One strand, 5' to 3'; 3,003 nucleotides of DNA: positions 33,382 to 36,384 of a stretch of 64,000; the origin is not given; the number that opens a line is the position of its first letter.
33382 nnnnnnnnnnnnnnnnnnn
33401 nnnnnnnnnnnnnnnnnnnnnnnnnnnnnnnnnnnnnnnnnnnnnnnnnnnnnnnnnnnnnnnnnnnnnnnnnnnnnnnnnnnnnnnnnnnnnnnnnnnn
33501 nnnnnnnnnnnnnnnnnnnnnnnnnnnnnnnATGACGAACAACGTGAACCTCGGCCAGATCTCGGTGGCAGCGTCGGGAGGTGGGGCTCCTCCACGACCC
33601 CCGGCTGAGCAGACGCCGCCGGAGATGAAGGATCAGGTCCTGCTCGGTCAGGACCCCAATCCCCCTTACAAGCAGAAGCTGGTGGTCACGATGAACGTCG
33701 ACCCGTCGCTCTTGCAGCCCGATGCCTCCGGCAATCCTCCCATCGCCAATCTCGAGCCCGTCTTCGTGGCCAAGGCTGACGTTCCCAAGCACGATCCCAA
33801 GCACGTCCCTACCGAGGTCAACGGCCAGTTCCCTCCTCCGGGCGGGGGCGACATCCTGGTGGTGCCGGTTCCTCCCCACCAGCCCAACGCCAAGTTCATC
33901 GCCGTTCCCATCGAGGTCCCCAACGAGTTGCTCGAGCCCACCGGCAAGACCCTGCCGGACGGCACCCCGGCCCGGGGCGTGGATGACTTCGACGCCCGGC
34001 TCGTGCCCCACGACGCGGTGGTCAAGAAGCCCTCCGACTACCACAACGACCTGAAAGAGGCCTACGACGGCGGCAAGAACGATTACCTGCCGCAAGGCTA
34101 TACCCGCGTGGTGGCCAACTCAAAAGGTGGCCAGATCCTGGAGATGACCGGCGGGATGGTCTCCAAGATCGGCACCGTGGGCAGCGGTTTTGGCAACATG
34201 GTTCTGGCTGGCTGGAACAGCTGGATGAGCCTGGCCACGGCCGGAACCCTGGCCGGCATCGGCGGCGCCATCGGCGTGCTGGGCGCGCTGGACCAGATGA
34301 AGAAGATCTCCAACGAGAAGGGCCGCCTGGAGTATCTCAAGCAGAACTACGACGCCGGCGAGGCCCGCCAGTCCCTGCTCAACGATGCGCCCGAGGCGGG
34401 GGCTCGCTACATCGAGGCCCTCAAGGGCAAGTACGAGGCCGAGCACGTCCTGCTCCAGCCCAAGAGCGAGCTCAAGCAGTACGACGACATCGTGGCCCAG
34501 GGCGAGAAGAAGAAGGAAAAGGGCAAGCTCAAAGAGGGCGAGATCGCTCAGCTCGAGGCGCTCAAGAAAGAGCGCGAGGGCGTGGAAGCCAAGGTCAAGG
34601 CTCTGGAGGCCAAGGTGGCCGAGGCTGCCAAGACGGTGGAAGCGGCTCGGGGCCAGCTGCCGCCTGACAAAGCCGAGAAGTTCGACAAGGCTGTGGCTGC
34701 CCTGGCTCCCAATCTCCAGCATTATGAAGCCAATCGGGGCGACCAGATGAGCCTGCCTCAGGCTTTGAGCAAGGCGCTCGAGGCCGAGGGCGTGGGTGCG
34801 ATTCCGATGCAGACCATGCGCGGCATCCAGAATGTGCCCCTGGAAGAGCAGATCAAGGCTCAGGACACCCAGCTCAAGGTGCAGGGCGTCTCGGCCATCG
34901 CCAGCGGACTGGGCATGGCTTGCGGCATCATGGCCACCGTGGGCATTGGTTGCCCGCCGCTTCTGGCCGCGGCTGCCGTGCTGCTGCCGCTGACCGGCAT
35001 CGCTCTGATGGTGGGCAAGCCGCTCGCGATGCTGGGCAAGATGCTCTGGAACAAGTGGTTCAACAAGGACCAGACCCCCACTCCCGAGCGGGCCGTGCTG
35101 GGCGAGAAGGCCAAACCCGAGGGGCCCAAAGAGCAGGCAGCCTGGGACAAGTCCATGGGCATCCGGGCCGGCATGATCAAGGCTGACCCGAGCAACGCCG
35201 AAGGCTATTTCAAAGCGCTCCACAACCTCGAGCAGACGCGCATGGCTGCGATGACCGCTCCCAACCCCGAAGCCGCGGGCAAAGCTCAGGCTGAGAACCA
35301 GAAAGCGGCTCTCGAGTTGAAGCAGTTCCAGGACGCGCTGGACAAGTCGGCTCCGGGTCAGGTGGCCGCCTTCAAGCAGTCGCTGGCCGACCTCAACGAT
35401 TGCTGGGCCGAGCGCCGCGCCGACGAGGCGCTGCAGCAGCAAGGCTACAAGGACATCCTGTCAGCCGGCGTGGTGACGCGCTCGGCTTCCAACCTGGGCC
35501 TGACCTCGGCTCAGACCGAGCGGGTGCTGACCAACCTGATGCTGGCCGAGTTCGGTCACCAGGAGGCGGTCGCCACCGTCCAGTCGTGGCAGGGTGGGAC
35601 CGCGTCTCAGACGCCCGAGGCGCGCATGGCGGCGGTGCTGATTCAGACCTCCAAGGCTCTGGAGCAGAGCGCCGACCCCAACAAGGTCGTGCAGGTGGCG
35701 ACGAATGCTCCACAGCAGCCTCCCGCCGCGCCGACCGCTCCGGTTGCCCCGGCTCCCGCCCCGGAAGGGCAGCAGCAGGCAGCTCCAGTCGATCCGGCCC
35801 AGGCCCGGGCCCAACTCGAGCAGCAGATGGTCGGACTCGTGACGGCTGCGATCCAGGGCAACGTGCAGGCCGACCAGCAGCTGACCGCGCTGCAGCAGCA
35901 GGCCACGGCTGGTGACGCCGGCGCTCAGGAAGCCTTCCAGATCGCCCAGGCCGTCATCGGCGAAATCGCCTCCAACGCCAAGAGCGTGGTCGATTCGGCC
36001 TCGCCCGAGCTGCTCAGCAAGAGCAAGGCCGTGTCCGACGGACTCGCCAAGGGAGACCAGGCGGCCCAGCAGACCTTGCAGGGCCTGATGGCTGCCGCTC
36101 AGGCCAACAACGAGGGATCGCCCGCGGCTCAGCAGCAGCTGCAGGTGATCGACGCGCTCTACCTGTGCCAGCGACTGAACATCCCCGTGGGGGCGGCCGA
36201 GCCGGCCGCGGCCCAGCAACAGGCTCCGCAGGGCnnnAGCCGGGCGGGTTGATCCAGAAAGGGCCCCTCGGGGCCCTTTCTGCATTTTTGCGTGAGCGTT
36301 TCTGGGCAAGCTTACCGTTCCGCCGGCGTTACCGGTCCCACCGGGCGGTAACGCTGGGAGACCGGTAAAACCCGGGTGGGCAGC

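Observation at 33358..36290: Own-promoter, own-terminator gene for a 901-aa protein with two bipartite hydrophobic hairpins separated by a Lys/Glu coiled coil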

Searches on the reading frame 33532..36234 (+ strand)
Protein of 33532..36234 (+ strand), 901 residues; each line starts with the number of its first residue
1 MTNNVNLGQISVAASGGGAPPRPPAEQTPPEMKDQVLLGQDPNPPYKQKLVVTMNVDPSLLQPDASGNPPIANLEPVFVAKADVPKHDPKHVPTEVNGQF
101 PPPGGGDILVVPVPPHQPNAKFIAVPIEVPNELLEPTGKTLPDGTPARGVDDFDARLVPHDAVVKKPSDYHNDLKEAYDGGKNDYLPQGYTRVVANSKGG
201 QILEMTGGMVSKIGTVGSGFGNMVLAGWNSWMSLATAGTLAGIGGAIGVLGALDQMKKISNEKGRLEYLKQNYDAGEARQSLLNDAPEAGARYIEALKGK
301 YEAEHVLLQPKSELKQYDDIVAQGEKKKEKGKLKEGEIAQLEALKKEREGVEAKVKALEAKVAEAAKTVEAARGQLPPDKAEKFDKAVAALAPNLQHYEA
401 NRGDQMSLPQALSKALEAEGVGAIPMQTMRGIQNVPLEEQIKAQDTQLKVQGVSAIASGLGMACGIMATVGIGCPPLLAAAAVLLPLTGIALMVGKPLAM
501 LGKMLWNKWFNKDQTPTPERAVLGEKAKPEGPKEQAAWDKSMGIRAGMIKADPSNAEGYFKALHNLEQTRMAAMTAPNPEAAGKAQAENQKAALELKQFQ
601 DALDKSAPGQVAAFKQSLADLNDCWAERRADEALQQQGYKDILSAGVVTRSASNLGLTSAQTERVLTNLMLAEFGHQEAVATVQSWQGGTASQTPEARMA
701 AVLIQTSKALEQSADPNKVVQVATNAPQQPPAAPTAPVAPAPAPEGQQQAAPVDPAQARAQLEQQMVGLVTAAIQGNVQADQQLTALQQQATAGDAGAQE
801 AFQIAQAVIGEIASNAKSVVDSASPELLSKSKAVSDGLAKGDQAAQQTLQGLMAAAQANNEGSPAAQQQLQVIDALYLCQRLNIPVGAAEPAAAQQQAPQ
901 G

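Call 6: search_protein_families(library=pfam, proteins=[window:33532-36234:+], max_evalue=1)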
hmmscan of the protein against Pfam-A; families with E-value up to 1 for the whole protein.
window:33532-36234:+ (901 aa): 1 family
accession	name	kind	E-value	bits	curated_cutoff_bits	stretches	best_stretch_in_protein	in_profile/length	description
PF07332.16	Phage_holin_3_6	-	0.038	14.5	28.4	0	453-521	30-104/116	Putative Actinobacterial Holin-X, holin superfamily III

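Call 7: search_protein_families(library=ncbifam, proteins=[window:33532-36234:+], max_evalue=1)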
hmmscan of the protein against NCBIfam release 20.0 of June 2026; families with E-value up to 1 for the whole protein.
window:33532-36234:+ (901 aa): 1 family
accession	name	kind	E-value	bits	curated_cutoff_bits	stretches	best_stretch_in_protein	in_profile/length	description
NF045487.1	ASRP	equivalog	0.094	11.3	300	1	257-395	355-491/593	archaea-specific SMC-related protein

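Call 9: find_homologous_proteins(query=window:33532-36234:+, max_evalue=0.001)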
Query window:33532-36234:+ (901 aa): 8 proteins with E <= 0.001 among 8000 candidates.
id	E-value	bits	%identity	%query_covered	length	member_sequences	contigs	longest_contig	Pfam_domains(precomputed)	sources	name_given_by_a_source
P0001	0.0e+0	1885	100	97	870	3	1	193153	-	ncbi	ncbi:MAG: hypothetical protein AMXMBFR33_11080 [Candidatus Xenobia bacterium]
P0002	0.0e+0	1861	96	100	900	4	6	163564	-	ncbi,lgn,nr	ncbi:hypothetical protein DYH09_22645 [bacterium CPR1]|nr:hypothetical protein [bacterium CPR1]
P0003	0.0e+0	1807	94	98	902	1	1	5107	-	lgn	-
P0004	0.0e+0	1162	62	98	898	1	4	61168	-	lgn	-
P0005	0.0e+0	1146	62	100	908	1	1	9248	-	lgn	-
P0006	0.0e+0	1101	60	100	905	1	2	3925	-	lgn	-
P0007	0.0e+0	1025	56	98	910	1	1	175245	-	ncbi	-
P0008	7.8e-217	741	59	70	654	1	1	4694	-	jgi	jgi:hypothetical protein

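Call 15: find_encoding_contigs(protein=P0007, flank=10000, max_places=3)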
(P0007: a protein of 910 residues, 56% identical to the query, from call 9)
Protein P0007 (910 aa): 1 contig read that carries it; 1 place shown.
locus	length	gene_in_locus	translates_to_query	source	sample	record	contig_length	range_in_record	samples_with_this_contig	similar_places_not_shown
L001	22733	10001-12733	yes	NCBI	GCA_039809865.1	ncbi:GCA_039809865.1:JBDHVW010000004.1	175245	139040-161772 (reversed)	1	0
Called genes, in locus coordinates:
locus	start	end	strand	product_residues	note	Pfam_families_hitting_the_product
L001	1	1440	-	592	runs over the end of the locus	-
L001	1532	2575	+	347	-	PF00195:Chal_sti_synt_N, PF08392:FAE1_CUT1_RppA, PF02797:Chal_sti_synt_C, PF08541:ACP_syn_III_C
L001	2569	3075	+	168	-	PF04191:PEMT, PF04140:ICMT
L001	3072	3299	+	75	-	PF00550:PP-binding (weak)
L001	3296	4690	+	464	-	PF00501:AMP-binding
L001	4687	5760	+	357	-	PF01266:DAO (faint), PF01494:FAD_binding_3 (weak), PF13450:NAD_binding_8 (weak)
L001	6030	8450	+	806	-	PF00989:PAS, PF13426:PAS_9, PF08447:PAS_3, PF08447:PAS_3, PF00989:PAS, PF08448:PAS_4, PF13188:PAS_8, PF13426:PAS_9, +4 more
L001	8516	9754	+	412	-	PF00082:Peptidase_S8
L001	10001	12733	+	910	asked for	-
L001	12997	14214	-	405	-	PF10009:DUF2252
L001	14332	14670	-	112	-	-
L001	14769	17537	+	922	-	-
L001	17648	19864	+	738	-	PF00082:Peptidase_S8, PF20773:InhA-like_MAM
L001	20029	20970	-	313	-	PF12802:MarR_2, PF00583:Acetyltransf_1, PF13673:Acetyltransf_10, PF13508:Acetyltransf_7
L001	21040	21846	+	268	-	PF00850:Hist_deacetyl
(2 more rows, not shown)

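Call 16: find_encoding_contigs(protein=P0004, flank=10000, max_places=3)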
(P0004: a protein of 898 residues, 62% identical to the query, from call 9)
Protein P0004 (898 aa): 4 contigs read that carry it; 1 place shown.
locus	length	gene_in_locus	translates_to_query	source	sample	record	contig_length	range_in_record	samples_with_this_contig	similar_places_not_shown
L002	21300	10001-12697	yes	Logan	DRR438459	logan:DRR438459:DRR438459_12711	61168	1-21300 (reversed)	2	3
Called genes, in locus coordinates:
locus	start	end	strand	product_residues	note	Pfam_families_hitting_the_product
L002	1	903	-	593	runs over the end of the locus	-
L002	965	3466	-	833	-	PF00989:PAS, PF13426:PAS_9 (weak), PF08447:PAS_3, PF00989:PAS, PF13188:PAS_8 (weak), PF08448:PAS_4, PF02518:HATPase_c, PF00072:Response_reg, +2 more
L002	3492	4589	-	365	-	PF01266:DAO (faint), PF01494:FAD_binding_3 (faint)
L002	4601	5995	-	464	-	PF00501:AMP-binding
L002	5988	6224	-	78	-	PF00550:PP-binding (weak)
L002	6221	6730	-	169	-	PF04191:PEMT, PF04140:ICMT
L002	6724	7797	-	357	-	PF00195:Chal_sti_synt_N, PF08392:FAE1_CUT1_RppA, PF02797:Chal_sti_synt_C, PF08541:ACP_syn_III_C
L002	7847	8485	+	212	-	-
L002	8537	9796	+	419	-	PF00082:Peptidase_S8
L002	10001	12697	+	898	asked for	-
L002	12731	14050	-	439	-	PF10009:DUF2252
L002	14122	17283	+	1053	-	-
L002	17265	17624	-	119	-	-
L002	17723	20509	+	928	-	PF00515:TPR_1 (faint), PF07719:TPR_2 (faint), PF13424:TPR_12 (faint), PF14559:TPR_19 (weak)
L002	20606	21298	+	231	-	?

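Call 17: find_encoding_contigs(protein=P0001, flank=10000, max_places=2)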
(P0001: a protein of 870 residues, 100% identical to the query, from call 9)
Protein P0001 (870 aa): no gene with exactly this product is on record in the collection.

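Call 18: find_encoding_contigs(protein=P0002, flank=10000, max_places=2)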
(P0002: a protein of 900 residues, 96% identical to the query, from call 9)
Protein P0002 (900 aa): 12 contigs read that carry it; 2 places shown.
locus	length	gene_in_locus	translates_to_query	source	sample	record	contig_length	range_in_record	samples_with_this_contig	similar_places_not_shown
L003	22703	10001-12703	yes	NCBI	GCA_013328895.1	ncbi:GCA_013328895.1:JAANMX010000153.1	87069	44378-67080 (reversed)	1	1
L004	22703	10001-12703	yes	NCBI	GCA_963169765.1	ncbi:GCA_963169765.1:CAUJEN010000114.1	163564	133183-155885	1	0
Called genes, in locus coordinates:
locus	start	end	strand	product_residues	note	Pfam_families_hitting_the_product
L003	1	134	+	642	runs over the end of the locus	PF00676:E1_dh, PF13292:DXP_synthase_N (weak), PF02775:TPP_enzyme_C (weak), PF02779:Transket_pyr, PF02780:Transketolase_C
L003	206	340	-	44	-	PF02452:PemK_toxin (weak)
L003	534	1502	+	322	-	PF04231:Endonuclease_1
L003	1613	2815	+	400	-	PF07690:MFS_1, PF03092:BT1 (weak), PF03209:PUCC, PF13347:MFS_2, PF00083:Sugar_tr (weak), PF07690:MFS_1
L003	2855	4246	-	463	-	PF05175:MTS, PF06325:PrmA, PF13847:Methyltransf_31, PF13649:Methyltransf_25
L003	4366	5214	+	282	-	-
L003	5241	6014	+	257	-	-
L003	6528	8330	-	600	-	-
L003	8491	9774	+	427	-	PF00082:Peptidase_S8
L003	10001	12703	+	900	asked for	-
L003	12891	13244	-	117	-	-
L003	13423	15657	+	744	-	PF00082:Peptidase_S8, PF20773:InhA-like_MAM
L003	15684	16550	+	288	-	PF00850:Hist_deacetyl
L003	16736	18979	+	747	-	PF22148:Fervidolysin_NPro-like, PF00082:Peptidase_S8, PF20773:InhA-like_MAM (weak)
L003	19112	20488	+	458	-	-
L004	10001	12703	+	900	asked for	-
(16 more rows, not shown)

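Call 25: search_solved_structures(query=A1, max_evalue=10)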
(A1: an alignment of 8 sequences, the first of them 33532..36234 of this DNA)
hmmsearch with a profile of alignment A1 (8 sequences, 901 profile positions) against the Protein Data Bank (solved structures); distinct sequences matched with E-value up to 10: 5.
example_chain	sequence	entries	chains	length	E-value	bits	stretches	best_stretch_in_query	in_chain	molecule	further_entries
9e71_BW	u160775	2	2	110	0.66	11.3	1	325-406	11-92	SSU ribosomal protein S25E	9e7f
6v50_A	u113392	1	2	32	0.75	11.1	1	349-374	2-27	Coiled-coil Trimer with Glu:Ser:Lys Triad with K7A mutation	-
6q22_A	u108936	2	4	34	1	10.7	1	349-374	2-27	Coiled-coil Trimer with Glu:Aminobutyric acid:Lys Triad | peptide with Glu:Ala:Lys triad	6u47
6v4y_A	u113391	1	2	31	1.7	10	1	349-374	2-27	Coiled-coil Trimer with Glu:Tyr:Lys Triad with a K7A mutation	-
4xa6_A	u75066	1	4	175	7.4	7.9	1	310-376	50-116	Gp7-MYH7(1777-1855)-EB1 chimera protein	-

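Call 27: predict_structure(alignment_id=A1)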
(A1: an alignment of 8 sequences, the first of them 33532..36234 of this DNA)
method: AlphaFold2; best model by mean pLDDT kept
length: 901 residues; sequences in the alignment: 8
mean_pLDDT: 58.3   pTM: 0.30
mean pLDDT of the five models: 58.3, 57.6, 55.7, 54.1, 54.1
residues with pLDDT >= 90: 15; 70-90: 425; 50-70: 82; < 50: 379
segments of 3 or more residues with pLDDT < 50: 1-135, 137-142, 144-254, 422-435, 447-512, 726-753, 888-901
pLDDT, mean of each block of 10 residues (from residue 1): 25 25 30 22 26 29 36 24 25 22 25 25 25 42 45 30 26 31 27 24 22 23 26 30 35 50 68 81 84 89 88 86 85 82 89 91 89 85 86 73 68 78 41 48 52 39 36 30 33 34 34 66 78 81 88 88 81 73 80 87 86 86 78 66 76 75 78 74 67 73 76 72 55 31 32 57 79 66 76 76 82 82 83 82 83 76 78 84 58 32 25
secondary structure, 60 per line:
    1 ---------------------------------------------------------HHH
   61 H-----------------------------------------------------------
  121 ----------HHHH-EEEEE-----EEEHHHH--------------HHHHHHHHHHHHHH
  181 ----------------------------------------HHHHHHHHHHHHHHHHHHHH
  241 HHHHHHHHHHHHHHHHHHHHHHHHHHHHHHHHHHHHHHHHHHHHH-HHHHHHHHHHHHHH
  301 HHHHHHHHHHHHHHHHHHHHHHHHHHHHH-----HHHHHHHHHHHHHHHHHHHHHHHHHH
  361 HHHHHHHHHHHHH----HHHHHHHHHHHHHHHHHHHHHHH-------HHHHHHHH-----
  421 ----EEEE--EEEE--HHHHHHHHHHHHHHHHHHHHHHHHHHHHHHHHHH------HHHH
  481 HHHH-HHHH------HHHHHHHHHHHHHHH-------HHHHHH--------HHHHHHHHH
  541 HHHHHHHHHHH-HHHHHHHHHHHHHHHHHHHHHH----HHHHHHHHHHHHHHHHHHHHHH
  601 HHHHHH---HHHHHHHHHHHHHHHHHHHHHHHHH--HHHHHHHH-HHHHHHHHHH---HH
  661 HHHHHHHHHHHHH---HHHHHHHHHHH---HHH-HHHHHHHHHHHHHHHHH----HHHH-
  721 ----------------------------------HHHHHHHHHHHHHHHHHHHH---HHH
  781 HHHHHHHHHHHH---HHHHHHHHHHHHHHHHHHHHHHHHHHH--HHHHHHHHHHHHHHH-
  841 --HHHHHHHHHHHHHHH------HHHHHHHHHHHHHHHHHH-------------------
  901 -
elements in order (helices of 4 or more, strands of 3 or more residues): H58-61 H131-134 E136-140 E146-148 H149-152 H167-180 H221-285 H287-329 H335-373 H378-400 H408-415 E425-428 E431-434 H437-470 H477-484 H486-489 H496-510 H518-523 H532-551 H553-574 H579-606 H610-634 H637-644 H646-655 H659-673 H677-687 H695-711 H716-719 H755-774 H778-792 H796-822 H825-839 H843-857 H864-881

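Call 29: search_protein_representatives(alignment_id=A1)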
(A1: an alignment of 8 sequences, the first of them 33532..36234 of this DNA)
Query: 8 sequences, 901 profile positions. Proteins with E-value up to 0.001 (for the whole library): 25; up to 1e-10: 4; up to 1e-30: 2. The best 25 are listed.
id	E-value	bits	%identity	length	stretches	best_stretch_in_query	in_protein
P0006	0.0e+00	1641.3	-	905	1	1-901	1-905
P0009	3.4e-109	383.0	-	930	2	341-899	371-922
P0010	4.0e-14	68.4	-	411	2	114-269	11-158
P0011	1.1e-11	60.3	-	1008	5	25-266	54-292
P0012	2.6e-10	55.7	-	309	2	124-272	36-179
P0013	7.9e-10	54.1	-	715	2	27-270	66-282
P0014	2.6e-09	52.5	-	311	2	120-272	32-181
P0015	1.1e-05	40.5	-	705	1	19-265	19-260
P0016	4.8e-05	38.3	-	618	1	702-894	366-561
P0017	5.0e-05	38.3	-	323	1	116-273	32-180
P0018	5.0e-05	38.3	-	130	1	770-878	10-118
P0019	5.4e-05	38.2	-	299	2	126-272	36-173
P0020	5.9e-05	38.0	-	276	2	138-273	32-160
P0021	6.0e-05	38.0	-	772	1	703-892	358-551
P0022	7.1e-05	37.7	-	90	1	730-780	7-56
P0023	8.5e-05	37.5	-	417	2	120-272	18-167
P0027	2.3e-04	36.1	-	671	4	173-267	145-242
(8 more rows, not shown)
